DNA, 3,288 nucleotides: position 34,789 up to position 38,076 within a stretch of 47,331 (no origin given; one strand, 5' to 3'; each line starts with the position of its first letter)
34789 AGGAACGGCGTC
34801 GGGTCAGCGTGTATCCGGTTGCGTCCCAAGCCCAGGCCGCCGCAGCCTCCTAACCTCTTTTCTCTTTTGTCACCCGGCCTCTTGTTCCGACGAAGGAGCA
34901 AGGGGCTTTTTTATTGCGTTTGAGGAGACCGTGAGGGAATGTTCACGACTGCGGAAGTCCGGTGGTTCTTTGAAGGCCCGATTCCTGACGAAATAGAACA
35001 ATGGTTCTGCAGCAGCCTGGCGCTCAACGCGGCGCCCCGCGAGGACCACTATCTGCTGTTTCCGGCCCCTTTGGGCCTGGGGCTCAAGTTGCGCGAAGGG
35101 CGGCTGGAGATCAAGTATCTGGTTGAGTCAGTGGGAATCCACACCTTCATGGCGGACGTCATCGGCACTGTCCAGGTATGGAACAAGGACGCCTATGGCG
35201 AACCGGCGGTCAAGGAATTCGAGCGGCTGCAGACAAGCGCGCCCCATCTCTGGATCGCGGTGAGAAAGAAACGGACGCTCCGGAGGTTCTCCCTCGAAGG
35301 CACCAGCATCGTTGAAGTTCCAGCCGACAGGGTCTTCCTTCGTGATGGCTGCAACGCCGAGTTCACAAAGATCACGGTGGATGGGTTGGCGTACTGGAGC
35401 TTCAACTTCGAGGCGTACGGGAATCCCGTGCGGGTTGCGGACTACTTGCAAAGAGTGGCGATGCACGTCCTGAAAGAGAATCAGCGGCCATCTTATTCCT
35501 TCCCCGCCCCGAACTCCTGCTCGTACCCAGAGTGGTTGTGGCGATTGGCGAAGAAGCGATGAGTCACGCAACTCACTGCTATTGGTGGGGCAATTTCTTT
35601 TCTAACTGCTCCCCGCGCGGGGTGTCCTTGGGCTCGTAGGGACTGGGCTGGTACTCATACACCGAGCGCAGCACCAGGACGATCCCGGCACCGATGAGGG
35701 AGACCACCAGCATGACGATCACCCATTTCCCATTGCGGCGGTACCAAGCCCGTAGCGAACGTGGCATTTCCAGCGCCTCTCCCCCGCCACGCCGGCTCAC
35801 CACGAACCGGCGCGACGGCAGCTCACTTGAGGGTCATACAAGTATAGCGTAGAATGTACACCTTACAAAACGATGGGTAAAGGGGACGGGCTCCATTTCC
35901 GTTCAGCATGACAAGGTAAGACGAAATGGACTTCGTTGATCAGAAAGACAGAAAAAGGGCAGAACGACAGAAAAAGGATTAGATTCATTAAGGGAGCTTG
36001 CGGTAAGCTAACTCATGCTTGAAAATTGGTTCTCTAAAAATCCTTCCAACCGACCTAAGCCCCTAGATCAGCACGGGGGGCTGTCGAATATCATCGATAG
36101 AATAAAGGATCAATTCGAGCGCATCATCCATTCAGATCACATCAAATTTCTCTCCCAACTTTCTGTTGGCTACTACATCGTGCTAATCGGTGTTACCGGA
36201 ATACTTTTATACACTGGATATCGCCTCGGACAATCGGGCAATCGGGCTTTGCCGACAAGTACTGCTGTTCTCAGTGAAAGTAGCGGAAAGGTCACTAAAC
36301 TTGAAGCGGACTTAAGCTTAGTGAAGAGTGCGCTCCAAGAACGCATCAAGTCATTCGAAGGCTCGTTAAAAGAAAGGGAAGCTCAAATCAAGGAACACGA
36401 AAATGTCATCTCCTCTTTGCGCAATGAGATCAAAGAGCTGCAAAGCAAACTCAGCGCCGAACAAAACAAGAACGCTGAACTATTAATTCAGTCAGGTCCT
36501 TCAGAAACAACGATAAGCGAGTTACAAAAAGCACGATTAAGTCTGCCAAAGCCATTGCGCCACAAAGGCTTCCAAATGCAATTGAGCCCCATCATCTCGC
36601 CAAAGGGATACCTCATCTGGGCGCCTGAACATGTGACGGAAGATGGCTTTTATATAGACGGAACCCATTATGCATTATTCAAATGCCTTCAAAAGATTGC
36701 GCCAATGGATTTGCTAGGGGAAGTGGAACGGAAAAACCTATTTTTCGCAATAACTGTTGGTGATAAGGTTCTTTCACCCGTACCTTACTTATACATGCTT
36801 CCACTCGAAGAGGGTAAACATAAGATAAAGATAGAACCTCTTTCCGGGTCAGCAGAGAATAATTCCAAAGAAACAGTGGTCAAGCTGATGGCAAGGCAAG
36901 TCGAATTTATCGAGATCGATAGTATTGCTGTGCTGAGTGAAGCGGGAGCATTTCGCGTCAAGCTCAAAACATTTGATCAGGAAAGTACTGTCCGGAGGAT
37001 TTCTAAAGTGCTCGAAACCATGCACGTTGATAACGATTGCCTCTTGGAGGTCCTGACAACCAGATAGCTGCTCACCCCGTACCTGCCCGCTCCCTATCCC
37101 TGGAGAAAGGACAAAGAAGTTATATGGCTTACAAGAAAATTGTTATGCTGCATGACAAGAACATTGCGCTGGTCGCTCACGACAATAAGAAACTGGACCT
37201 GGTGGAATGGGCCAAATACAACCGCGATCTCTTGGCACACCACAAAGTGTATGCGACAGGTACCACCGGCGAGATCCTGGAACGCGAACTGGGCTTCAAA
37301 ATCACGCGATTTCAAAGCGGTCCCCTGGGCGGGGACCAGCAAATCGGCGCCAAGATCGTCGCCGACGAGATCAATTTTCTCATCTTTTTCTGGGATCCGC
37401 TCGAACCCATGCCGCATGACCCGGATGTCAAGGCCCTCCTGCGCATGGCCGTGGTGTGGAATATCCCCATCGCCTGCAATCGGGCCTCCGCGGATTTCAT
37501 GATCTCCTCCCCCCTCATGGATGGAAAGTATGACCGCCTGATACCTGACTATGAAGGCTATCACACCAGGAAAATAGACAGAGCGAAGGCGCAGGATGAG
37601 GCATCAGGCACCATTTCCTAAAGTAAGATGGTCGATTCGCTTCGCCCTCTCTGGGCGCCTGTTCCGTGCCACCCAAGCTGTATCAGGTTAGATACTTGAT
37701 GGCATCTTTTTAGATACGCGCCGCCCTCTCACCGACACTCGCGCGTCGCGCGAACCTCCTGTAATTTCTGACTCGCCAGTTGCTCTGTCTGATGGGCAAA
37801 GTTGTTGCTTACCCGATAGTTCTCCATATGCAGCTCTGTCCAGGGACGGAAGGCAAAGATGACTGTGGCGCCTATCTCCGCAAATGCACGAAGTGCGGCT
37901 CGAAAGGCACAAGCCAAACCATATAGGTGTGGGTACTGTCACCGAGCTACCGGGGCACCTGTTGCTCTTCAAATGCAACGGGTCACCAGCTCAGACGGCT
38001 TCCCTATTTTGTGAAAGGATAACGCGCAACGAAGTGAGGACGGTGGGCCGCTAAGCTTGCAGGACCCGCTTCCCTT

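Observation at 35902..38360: Roughly 2.4 kb partly low-GC insertion between rpmA and obg, bounded by direct repeats that duplicate the obg start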

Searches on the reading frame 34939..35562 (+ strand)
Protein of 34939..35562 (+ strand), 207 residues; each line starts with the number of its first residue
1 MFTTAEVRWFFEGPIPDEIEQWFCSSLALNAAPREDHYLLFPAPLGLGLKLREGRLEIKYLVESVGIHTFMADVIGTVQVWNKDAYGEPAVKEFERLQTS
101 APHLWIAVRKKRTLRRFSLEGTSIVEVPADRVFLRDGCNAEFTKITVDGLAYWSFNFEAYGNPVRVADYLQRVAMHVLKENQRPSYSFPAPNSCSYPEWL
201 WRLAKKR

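Call 8: search_protein_families(library=pfam, proteins=[window:34939-35562:+], max_evalue=0.1)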
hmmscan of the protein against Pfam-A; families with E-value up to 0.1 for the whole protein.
window:34939-35562:+ (207 aa): 1 family
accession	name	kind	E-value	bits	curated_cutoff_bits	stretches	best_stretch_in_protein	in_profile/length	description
PF04371.20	PAD_porph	-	0.072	12.7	25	1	105-186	49-124/321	Porphyromonas-type peptidyl-arginine deiminase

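Call 9: search_protein_families(library=ncbifam, proteins=[window:34939-35562:+], max_evalue=0.1)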
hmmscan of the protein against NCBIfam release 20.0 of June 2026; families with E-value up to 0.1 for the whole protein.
window:34939-35562:+ (207 aa): 0 families

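Call 58: search_protein_families(library=padloc, proteins=[window:34939-35562:+], max_evalue=0.01)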
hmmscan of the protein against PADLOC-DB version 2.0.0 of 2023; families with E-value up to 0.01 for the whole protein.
window:34939-35562:+ (207 aa): 0 families

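Call 59: search_protein_families(library=phrogs, proteins=[window:34939-35562:+], max_evalue=0.01)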
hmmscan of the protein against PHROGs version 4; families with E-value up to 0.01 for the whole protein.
window:34939-35562:+ (207 aa): 0 families
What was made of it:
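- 34939..35562 (+): orf207, a clade-specific gene of unknown function next to rpmA. It lies outside the repeat-bounded segment. No family hit (calls 8, 9, 58, 59).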

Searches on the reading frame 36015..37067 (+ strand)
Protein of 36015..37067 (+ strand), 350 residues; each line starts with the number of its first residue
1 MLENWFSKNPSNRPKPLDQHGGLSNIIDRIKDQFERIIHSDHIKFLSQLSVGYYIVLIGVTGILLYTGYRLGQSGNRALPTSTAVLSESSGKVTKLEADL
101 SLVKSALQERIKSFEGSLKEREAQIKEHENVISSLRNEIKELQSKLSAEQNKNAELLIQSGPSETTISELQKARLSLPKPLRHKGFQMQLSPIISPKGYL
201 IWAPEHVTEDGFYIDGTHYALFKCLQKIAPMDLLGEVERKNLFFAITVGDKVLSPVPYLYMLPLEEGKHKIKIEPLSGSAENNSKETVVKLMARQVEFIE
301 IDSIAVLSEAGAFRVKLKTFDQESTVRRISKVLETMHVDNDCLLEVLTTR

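Call 8: search_protein_families(library=pfam, proteins=[window:36015-37067:+], max_evalue=0.1)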
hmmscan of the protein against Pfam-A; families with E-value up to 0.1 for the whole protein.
window:36015-37067:+ (350 aa): 26 families (the best 25 are shown)
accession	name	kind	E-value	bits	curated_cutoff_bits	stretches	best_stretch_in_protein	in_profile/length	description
PF11802.13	CENP-K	-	9.7e-05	22.5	27.2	1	80-154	74-149/263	Centromere-associated protein K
PF06810.17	Phage_scaffold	-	0.00088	19.7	35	1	104-155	37-89/170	Phage capsid assembly scaffolding protein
PF04871.18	Uso1_p115_C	-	0.0028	18.3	28.4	1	92-155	9-71/121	Uso1 / p115 like vesicle tethering protein, C terminal region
PF08614.16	ATG16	-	0.0054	17.4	33.7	1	83-155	73-148/200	Autophagy protein 16 (ATG16)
PF06818.20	Fez1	-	0.0056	17.6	34.4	1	106-167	35-96/199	Fez1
PF07889.17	DUF1664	-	0.0068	16.9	34.6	1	90-147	47-104/124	Protein of unknown function (DUF1664)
PF08702.15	Fib_alpha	-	0.008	16.8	29.9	1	96-151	75-130/143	Fibrinogen alpha/beta chain family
PF05791.16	Bacillus_HBL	-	0.0094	16.2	29.1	1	91-148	119-176/177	Bacillus haemolytic enterotoxin (HBL)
PF03285.20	Paralemmin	-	0.0095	15.9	27.3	1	116-175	54-113/333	Paralemmin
PF23735.1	KIF9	-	0.011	16.3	31.9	1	116-168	25-78/140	Kinesin-like protein KIF9 domain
PF15665.10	FAM184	-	0.012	15.7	32.7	1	90-156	95-159/211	Family with sequence similarity 184, A and B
PF03961.19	FapA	-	0.016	15.3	31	1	42-155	103-203/272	Flagellar Assembly Protein A beta solenoid domain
PF18709.6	DLP_helical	-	0.019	14.7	25.5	1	83-155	47-120/340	Dynamin-like helical domain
PF14282.11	FlxA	-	0.022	15.3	26.3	1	87-155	13-81/101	FlxA-like protein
PF05859.17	Mis12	-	0.022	14.9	25.7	1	122-179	104-161/231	Mis12 protein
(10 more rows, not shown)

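Call 9: search_protein_families(library=ncbifam, proteins=[window:36015-37067:+], max_evalue=0.1)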
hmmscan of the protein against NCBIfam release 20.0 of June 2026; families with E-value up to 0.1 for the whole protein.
window:36015-37067:+ (350 aa): 13 families
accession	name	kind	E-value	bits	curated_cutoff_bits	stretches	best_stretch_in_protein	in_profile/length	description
NF033885.1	conj_TraP_IncI1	equivalog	0.00049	19.9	135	1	76-153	67-144/217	conjugal transfer protein TraP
TIGR04523.1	Mplasa_alph_rch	subfamily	0.00064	17.8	270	1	104-156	46-361/745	helix-rich protein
NF049872.2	cytotoxin_MakB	equivalog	0.0016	17.9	240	1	78-160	111-193/349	alpha-pore-forming cytotoxin subunit MakB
NF047368.1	collar_FlbB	equivalog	0.0026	17.6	110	1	105-160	63-118/193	periplasmic-type flagellar collar protein FlbB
TIGR02169.1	SMC_prok_A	equivalog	0.0029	15.4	729.4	1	104-172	850-925/1165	chromosome segregation protein SMC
NF006542.0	PRK09039.1-1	equivalog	0.0032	16.5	388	1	84-174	53-146/627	peptidoglycan -binding protein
NF045487.1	ASRP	equivalog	0.0035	16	300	1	97-156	176-237/593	archaea-specific SMC-related protein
NF041751.2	sbcc_Staph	equivalog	0.0065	14.5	920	1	108-171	653-716/1007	exonuclease subunit SbcC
TIGR02168.1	SMC_prok_B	equivalog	0.01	13.6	567.35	1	90-173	811-897/1181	chromosome segregation protein SMC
TIGR02977.1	phageshock_pspA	equivalog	0.014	15.2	242.95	1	102-160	86-143/219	phage shock protein PspA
NF052320.1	Cbp1_fam_LP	subfamily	0.016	14.7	90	1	86-170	97-184/286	Cbp1 family collagen-binding glycoprotein adhesin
NF009988.0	PRK13454.1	equivalog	0.031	14.1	186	1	78-173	52-142/181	F0F1 ATP synthase subunit B'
NF045780.1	TrlF_fam_ATP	equivalog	0.056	12.1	350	1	92-168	572-650/944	TrlF family AAA-like ATPase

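Call 35: find_related_loci(query=A2, collection=metagenome_contigs, flank=6000)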
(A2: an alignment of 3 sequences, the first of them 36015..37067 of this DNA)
Query A2 (350 aa) in metagenome_contigs; peptide patterns used: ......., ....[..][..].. (x = any residue, [..] = any of these).
136 stretches matched a pattern; 27 encode a relative of the query (tblastn E <= 1e-3); 27 distinct loci.
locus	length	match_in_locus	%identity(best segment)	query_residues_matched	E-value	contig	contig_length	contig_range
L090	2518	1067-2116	98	1-350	0e+0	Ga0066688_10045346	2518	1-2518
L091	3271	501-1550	98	1-350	0e+0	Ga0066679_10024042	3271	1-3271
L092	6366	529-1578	97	1-350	0e+0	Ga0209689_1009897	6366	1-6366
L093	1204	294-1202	98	1-303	0e+0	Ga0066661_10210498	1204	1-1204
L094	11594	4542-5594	85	1-350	0e+0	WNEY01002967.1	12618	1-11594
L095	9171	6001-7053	84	1-350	0e+0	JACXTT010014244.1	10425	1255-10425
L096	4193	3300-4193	97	1-298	0e+0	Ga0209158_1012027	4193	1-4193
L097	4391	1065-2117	83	1-350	0e+0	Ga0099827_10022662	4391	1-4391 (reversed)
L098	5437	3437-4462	75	1-350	4e-169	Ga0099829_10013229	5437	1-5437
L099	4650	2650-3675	75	1-350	5e-170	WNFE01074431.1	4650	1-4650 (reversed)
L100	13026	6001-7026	74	1-350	2e-165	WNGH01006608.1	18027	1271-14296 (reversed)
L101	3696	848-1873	74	1-350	2e-171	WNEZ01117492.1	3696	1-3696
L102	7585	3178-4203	74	1-350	2e-160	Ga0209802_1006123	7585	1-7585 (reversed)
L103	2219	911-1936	74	1-350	7e-172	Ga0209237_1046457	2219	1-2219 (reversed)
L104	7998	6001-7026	72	1-350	1e-159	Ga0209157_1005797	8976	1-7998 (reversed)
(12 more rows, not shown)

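Call 57: find_homologous_proteins(query=window:36015-37067:+, max_evalue=0.001)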
Query window:36015-37067:+ (350 aa): 26 proteins with E <= 0.001 among 3246 candidates.
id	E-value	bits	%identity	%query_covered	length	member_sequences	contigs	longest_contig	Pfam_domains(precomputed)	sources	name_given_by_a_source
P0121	1.0e-224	763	100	100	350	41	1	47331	-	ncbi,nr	ncbi:MAG: hypothetical protein E6K64_04070 [Nitrospirae bacterium]|nr:MAG: hypothetical protein E6K6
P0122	3.2e-182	623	83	100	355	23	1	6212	-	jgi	jgi:hypothetical protein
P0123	3.8e-177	606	81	100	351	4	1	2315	-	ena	-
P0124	3.0e-153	528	74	100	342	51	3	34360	-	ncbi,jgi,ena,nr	ncbi:MAG: hypothetical protein E6K57_01150 [Nitrospirae bacterium]|nr:MAG: hypothetical protein E6K5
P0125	1.0e-151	523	74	100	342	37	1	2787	-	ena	-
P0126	2.0e-149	515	72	100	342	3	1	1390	-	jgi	-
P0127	8.0e-149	513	73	100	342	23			-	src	-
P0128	1.7e-146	506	72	100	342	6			-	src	-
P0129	3.8e-146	505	75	90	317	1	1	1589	-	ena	-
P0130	7.0e-139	481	72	90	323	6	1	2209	-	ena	-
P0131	1.0e-138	480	75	88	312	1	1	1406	PF28447.1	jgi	jgi:hypothetical protein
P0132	1.5e-138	480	76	88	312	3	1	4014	-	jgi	jgi:hypothetical protein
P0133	1.4e-135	470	71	90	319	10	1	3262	-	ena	-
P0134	2.5e-134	466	67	100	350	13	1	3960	-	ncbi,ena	-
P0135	2.6e-132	459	67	98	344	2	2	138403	-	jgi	jgi:hypothetical protein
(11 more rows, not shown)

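Call 58: search_protein_families(library=padloc, proteins=[window:36015-37067:+], max_evalue=0.01)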
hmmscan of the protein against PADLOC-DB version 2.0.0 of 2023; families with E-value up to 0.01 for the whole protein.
window:36015-37067:+ (350 aa): 5 families
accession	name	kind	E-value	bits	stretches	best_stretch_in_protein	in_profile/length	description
PDLC03859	LmuB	-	0.0002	18.7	1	103-155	347-399/611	-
PDLC03865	LmuB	-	0.0025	14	1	98-157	631-691/1007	-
PDLC03863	LmuB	-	0.0038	13.9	1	98-172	337-412/610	-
PDLC02735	PbeC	-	0.0061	13.4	1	97-171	206-280/652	PbeC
PDLC00581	JetC3|JetC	-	0.0085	11.9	0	87-159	764-836/1473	DUF3584 domain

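Call 59: search_protein_families(library=phrogs, proteins=[window:36015-37067:+], max_evalue=0.01)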
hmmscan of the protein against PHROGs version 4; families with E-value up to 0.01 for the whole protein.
window:36015-37067:+ (350 aa): 6 families
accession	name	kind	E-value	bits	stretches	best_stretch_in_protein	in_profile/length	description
phrog_77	-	DNA, RNA and nucleotide metabolism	0.00067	19.2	1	92-155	693-767/967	SbcC-like subunit of palindrome specific endonuclease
phrog_6631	-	unknown function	0.0016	19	1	92-155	61-120/251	-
phrog_6211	-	tail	0.0018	17.2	1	88-155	333-408/1168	minor tail protein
phrog_5328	-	unknown function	0.0053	18.2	1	104-154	11-61/101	-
phrog_14067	-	unknown function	0.0069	17.2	0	53-74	19-40/62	-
phrog_2619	-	unknown function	0.007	17.5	0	106-155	58-107/124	-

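Call 64: find_related_loci(query=A2, collection=viral_contigs, flank=5000)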
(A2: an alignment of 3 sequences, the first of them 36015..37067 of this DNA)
Query A2 (350 aa) in viral_contigs; peptide patterns used: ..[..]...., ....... (x = any residue, [..] = any of these).
207 stretches matched a pattern, but none encodes a relative of the query by tblastn (E <= 1e-3).

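Call 77: predict_structure(alignment_id=A5)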
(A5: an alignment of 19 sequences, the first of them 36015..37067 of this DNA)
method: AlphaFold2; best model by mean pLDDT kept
length: 350 residues; sequences in the alignment: 19
mean_pLDDT: 38.0   pTM: 0.18
mean pLDDT of the five models: 38.0, 37.5, 37.3, 35.0, 34.7
residues with pLDDT >= 90: 0; 70-90: 17; 50-70: 58; < 50: 275
segments of 3 or more residues with pLDDT < 50: 1-25, 34-50, 68-99, 155-350
pLDDT, mean of each block of 10 residues (from residue 1): 31 33 45 47 42 54 56 35 30 41 59 68 68 69 67 47 34 30 21 28 31 27 26 28 34 34 31 27 27 23 28 31 28 25 22
secondary structure, 60 per line:
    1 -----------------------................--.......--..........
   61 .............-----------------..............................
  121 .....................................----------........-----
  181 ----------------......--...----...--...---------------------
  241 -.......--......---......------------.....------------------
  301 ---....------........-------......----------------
elements in order: H24-39 H42-48 H51-73 H91-157 H168-175 E197-202 E212-214 E217-219 E242-248 E251-256 E260-265 H278-282 E304-307 E314-321 H329-334
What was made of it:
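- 36015..37067 (+): orf350, a low-GC orphan gene restricted to this clade. It encodes one predicted N-terminal transmembrane helix, a coiled coil at about residues 91-157, and a beta-rich C-terminal part. The structure model is unusable, with pLDDT 38 (call 77).
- Tried and rejected: The AlphaFold model had pLDDT 38 (call 77), so I ran no fold search.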

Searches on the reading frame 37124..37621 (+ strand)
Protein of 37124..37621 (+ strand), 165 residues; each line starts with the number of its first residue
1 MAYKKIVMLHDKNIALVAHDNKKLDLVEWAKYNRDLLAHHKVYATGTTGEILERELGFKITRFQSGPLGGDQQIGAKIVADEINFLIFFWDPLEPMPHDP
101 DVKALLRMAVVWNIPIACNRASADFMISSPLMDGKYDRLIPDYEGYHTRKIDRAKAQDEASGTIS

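Call 8: search_protein_families(library=pfam, proteins=[window:37124-37621:+], max_evalue=0.1)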
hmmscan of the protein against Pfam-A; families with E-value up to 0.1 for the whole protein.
window:37124-37621:+ (165 aa): 1 family
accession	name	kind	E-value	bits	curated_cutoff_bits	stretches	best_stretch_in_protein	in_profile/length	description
PF02142.27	MGS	-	7.5e-17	61.7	24.1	1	26-117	2-93/94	MGS-like domain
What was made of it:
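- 37124..37621 (+): mgsA, methylglyoxal synthase. Pfam MGS also matches (call 8).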

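Call 9: search_protein_families(library=ncbifam, proteins=[window:37124-37621:+], max_evalue=0.1)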
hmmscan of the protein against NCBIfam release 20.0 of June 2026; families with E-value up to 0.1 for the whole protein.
window:37124-37621:+ (165 aa): 2 families
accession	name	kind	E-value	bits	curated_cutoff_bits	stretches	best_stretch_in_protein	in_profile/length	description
NF003559.0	PRK05234.1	equivalog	2.5e-64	215.4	84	1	10-150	4-144/145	methylglyoxal synthase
TIGR00160.1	MGSA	equivalog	6.5e-56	188.3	146.9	1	11-149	2-140/143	methylglyoxal synthase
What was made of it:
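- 37124..37621 (+): NCBIfam NF003559 at 215 bits against a cut-off of 84, and TIGR00160 at 188 bits against 147 (call 9).
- Checked: mgsA at 37124-37621 is above the NCBIfam equivalog cut-off (call 9).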

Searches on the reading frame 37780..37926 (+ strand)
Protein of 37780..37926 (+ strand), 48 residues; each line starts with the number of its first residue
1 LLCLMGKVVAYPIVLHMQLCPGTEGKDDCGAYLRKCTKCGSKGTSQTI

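Call 8: search_protein_families(library=pfam, proteins=[window:37780-37926:+], max_evalue=0.1)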
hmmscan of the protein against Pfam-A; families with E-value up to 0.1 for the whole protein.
window:37780-37926:+ (48 aa): 1 family
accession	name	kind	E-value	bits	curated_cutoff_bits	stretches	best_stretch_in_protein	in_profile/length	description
PF18547.6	HalOD2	-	0.036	14.4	27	1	24-41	22-39/52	Halobacterial output domain 2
